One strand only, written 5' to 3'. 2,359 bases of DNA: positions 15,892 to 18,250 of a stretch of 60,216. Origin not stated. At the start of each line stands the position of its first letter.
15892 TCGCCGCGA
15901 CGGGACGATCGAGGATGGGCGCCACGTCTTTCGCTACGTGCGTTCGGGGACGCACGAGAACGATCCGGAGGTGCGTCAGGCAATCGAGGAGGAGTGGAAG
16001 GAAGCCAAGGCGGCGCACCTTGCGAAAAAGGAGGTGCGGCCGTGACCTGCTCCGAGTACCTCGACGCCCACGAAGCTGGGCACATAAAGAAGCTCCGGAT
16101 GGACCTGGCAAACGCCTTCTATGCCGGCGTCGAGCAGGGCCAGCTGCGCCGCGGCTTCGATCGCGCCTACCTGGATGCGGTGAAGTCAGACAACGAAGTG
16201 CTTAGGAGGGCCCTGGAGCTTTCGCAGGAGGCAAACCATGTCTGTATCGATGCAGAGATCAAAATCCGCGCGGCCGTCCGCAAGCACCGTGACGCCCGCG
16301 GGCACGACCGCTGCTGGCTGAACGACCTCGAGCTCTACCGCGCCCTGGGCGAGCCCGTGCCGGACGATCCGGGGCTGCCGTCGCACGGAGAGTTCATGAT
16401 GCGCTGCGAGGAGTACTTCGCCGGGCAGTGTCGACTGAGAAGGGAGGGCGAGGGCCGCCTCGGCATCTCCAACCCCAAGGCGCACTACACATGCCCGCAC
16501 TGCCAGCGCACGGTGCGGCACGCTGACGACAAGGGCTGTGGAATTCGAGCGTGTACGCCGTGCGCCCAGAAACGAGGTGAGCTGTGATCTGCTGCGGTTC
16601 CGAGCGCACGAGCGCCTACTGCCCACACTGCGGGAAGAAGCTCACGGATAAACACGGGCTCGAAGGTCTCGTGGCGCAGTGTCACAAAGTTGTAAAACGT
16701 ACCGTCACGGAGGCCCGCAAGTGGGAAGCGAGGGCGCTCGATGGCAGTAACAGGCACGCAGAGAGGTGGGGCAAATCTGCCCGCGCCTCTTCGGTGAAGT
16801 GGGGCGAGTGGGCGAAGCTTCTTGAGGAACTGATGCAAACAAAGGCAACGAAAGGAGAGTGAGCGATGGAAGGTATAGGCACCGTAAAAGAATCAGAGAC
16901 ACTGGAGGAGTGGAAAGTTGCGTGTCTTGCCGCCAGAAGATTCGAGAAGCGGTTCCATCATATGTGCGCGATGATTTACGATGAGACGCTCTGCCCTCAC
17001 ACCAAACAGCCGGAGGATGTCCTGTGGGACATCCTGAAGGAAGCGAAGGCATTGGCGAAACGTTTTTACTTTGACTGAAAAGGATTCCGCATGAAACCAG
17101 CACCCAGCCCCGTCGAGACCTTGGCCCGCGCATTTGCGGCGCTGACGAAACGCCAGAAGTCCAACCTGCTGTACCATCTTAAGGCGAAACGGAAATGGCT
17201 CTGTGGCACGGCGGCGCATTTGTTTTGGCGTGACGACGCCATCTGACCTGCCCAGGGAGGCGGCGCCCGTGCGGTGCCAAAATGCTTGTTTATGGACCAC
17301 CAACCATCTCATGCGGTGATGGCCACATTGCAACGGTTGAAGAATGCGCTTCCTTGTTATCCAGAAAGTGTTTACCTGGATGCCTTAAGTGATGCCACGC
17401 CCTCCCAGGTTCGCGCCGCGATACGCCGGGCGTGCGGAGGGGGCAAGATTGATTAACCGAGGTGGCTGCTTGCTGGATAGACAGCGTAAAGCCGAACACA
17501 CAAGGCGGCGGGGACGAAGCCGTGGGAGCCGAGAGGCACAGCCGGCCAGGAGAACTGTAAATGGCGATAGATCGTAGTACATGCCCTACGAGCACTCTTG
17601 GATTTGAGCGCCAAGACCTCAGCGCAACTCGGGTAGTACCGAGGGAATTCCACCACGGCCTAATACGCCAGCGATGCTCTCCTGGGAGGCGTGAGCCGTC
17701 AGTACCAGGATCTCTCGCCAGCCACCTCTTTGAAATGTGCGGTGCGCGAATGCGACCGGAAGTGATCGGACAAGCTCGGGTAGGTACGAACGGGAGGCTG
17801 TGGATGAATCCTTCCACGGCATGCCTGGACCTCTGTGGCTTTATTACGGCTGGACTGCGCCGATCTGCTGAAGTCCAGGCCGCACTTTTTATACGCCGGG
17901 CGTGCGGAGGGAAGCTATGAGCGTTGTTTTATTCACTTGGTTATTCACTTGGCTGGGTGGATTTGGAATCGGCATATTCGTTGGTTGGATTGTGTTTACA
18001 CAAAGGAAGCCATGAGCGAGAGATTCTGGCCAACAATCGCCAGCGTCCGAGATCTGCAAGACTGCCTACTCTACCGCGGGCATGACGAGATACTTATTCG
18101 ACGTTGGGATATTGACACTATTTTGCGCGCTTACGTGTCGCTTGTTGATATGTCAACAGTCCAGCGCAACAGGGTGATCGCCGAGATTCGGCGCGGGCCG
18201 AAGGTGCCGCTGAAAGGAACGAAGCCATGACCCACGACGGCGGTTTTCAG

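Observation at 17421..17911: Perfect 21-bp direct repeats bracket a 449-bp lower-GC non-coding, structured spacer that duplicates a gene's 3' end: candidate novel small insertion element or ncRNA cassette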

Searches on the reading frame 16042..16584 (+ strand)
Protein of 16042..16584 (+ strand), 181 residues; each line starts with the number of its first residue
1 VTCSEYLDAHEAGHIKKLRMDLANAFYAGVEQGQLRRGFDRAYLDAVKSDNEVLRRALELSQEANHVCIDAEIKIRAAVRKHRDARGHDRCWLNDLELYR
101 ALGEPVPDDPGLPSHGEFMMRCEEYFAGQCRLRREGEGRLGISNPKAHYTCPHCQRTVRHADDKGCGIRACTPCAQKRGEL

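Call 33: search_protein_representatives(protein=window:16042-16584:+)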
Query: 181 residues. Proteins with E-value up to 0.001 (for the whole library): 880; up to 1e-10: 91; up to 1e-30: 1. The best 150 are listed.
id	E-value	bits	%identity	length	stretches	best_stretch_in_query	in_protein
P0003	2.0e-121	418.8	99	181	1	1-181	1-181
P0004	3.8e-28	114.7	68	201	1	64-137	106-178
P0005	7.5e-19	84.4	52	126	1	62-136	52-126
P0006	1.7e-18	83.2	59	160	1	73-136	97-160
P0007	4.4e-18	81.9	56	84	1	68-129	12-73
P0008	4.5e-18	81.9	66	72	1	74-131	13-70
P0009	1.1e-17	80.6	54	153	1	72-143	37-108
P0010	1.4e-17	80.3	57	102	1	68-132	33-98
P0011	2.0e-17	79.7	55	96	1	74-135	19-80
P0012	3.8e-17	78.8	50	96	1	60-129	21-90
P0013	3.9e-17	78.8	53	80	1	66-131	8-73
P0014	5.0e-17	78.5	62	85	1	74-129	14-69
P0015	7.8e-17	77.8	63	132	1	73-131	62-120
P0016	1.9e-16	76.5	50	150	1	47-133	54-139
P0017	2.9e-16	75.9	48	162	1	44-134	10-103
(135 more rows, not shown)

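Call 38: find_related_loci(query=window:16042-16584:+, collection=viral_contigs, flank=6000)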
Query window:16042-16584:+ (181 aa) in viral_contigs; peptide patterns used: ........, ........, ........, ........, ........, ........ (x = any residue, [..] = any of these).
3 stretches matched a pattern, but none encodes a relative of the query by tblastn (E <= 1e-3).

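Call 39: find_encoding_contigs(protein=P0004, flank=10000, max_places=6)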
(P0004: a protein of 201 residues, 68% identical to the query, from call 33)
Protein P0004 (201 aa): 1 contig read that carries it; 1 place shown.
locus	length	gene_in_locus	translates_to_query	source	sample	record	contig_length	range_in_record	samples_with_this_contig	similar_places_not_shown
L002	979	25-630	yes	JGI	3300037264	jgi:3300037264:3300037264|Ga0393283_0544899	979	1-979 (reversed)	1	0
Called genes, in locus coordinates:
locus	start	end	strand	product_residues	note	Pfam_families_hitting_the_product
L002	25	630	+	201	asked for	-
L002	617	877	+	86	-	-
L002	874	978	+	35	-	?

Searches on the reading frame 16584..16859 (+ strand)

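Call 17: search_protein_families(library=phrogs, proteins=[window:16584-16859:+], max_evalue=0.1)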
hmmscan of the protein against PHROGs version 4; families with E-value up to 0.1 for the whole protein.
window:16584-16859:+ (92 aa): 4 families
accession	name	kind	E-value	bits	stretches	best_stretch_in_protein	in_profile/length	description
phrog_25989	-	unknown function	0.027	15.7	1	11-48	3-42/70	-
phrog_18748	-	unknown function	0.033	15.4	1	8-37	7-36/88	-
phrog_1494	-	unknown function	0.06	13.5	1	9-24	198-213/226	-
phrog_10714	-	unknown function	0.08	14.2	1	9-23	88-102/109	-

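Call 18: search_protein_families(library=pfam, proteins=[window:16584-16859:+], max_evalue=0.1)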
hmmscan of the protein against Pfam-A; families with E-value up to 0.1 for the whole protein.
window:16584-16859:+ (92 aa): 7 families
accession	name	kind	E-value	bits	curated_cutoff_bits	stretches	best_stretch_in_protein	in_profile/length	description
PF02892.21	zf-BED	-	0.0018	18.7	20.6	1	8-29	14-35/44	BED zinc finger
PF13240.11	Zn_Ribbon_1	-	0.0044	17.2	25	1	12-22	1-11/23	zinc-ribbon domain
PF24460.1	DUF7575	-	0.018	14.8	28.5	1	11-22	4-14/28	Domain of unknown function (DUF7575)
PF20728.2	Nairovirus_NSm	-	0.035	14.6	27.4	1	12-40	76-104/115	Nairovirus NSm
PF00096.32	zf-C2H2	-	0.04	14.8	25.2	0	12-26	2-16/23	Zinc finger, C2H2 type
PF12773.13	DZR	-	0.084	13.5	27.3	0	4-35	4-32/45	Double zinc ribbon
PF13248.11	Zn_ribbon_3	-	0.092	12.7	27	1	12-21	4-13/26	zinc-ribbon domain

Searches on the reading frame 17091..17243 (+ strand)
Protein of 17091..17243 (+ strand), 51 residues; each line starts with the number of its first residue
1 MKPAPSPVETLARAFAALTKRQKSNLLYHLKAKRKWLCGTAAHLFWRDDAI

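Call 17: search_protein_families(library=phrogs, proteins=[window:17091-17243:+], max_evalue=0.1)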
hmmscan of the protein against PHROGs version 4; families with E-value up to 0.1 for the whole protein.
window:17091-17243:+ (51 aa): 1 family
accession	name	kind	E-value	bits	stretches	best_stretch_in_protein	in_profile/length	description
phrog_21063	-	unknown function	0.0099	16.9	1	4-42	15-53/80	-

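Call 18: search_protein_families(library=pfam, proteins=[window:17091-17243:+], max_evalue=0.1)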
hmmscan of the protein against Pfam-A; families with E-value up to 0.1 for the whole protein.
window:17091-17243:+ (51 aa): 0 families

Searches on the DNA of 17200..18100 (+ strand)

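Call 5: search_rna_families(source=window, start=17200, end=18100, threshold=evalue, max_evalue=10, show_alignments=3)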
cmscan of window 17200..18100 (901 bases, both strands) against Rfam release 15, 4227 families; matches with E-value up to 10: 2.
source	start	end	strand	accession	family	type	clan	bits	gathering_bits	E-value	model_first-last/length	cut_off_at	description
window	17724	17761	-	RF02974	Fibro-purF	Cis-reg;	-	14.3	60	3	1-75/75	no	Fibro-purF RNA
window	18063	18083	-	RF02914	DUF805b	Cis-reg;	CL00115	10.9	35.6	7.6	1-35/35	no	DUF805b RNA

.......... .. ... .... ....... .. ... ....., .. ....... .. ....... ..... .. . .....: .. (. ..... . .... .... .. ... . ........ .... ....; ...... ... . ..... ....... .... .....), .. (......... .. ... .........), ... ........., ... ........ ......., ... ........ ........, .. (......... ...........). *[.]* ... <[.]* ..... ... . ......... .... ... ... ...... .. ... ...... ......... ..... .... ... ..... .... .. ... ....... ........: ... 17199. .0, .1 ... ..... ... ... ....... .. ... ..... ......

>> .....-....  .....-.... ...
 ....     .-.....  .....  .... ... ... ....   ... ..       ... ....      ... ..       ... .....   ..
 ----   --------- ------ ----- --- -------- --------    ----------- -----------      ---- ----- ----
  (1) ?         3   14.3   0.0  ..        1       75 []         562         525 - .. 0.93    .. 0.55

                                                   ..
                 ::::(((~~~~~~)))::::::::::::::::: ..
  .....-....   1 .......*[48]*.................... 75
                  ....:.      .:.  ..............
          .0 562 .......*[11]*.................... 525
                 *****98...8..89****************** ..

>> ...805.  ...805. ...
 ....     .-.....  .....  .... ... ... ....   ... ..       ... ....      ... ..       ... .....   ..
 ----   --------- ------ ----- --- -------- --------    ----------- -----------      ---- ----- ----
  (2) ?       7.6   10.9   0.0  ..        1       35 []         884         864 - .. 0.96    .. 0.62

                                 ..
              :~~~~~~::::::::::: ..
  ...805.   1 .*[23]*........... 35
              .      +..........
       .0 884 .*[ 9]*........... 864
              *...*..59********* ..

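Call 8: search_dna_similar(query=window:17200-18100:+, collection=phages, mode=distant, max_rows=30)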
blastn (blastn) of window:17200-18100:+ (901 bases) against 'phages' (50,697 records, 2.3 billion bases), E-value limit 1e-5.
No match.

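Call 9: search_dna_similar(query=window:17200-18100:+, collection=plasmids, mode=distant, max_rows=20)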
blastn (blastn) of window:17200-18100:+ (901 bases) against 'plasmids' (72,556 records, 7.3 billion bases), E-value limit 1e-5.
No match.

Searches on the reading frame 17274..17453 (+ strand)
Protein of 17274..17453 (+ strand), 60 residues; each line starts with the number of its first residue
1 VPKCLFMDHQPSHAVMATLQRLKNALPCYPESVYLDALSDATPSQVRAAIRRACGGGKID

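Call 15: find_related_loci(query=window:17274-17453:+, collection=viral_contigs, flank=5000)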
Query window:17274-17453:+ (60 aa) in viral_contigs; peptide patterns used: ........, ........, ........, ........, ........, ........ (x = any residue, [..] = any of these).
14 stretches matched a pattern, but none encodes a relative of the query by tblastn (E <= 1e-3).

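Call 17: search_protein_families(library=phrogs, proteins=[window:17274-17453:+], max_evalue=0.1)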
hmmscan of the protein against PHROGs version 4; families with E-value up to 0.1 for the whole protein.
window:17274-17453:+ (60 aa): 0 families

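Call 18: search_protein_families(library=pfam, proteins=[window:17274-17453:+], max_evalue=0.1)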
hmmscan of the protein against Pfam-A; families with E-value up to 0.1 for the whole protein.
window:17274-17453:+ (60 aa): 0 families

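Call 23: find_homologous_proteins(query=window:17274-17453:+, max_evalue=10)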
Query window:17274-17453:+ (60 aa): 1 proteins with E <= 10 among 1 candidates.
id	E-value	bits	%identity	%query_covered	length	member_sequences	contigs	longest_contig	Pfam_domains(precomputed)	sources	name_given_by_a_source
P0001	2.5e-28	114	100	90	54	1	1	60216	-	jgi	jgi:hypothetical protein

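Call 47: find_encoding_contigs(protein=window:17292-17453:+, flank=3000, max_places=10)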
Protein window:17292-17453:+ (54 aa): no gene with exactly this product is on record in the collection.

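Call 84: search_protein_families(library=ncbifam, proteins=[window:17292-17453:+], max_evalue=1)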
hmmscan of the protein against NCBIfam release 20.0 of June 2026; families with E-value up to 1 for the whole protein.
window:17292-17453:+ (54 aa): 0 families

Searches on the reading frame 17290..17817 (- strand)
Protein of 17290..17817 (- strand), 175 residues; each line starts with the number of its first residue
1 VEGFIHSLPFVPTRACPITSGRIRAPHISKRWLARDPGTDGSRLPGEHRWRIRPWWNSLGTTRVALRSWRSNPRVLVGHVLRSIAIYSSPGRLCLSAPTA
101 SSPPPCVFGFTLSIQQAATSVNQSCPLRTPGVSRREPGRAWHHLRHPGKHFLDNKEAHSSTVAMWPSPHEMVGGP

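Call 17: search_protein_families(library=phrogs, proteins=[window:17290-17817:-], max_evalue=0.1)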
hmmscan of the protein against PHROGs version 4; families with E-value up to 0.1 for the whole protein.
window:17290-17817:- (175 aa): 0 families

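Call 18: search_protein_families(library=pfam, proteins=[window:17290-17817:-], max_evalue=0.1)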
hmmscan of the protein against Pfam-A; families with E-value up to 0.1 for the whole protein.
window:17290-17817:- (175 aa): 0 families

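Call 75: predict_structure(protein=window:17293-17817:-)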
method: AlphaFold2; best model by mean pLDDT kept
length: 175 residues; sequences in the alignment: 1
mean_pLDDT: 34.0   pTM: 0.20
mean pLDDT of the five models: 34.0, 28.3, 27.7, 27.0, 23.9
residues with pLDDT >= 90: 0; 70-90: 0; 50-70: 2; < 50: 173
segments of 3 or more residues with pLDDT < 50: 1-172
pLDDT, mean of each block of 10 residues (from residue 1): 25 30 34 35 37 36 37 31 31 37 39 30 30 32 33 37 38 48
secondary structure, 60 per line:
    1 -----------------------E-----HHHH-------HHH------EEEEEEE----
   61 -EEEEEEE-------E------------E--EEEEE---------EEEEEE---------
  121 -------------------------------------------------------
elements in order: H30-33 E50-56 E62-68 E92-96 E106-111

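Call 84: search_protein_families(library=ncbifam, proteins=[window:17293-17817:-], max_evalue=1)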
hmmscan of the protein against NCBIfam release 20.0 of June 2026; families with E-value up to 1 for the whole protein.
window:17293-17817:- (175 aa): 0 families
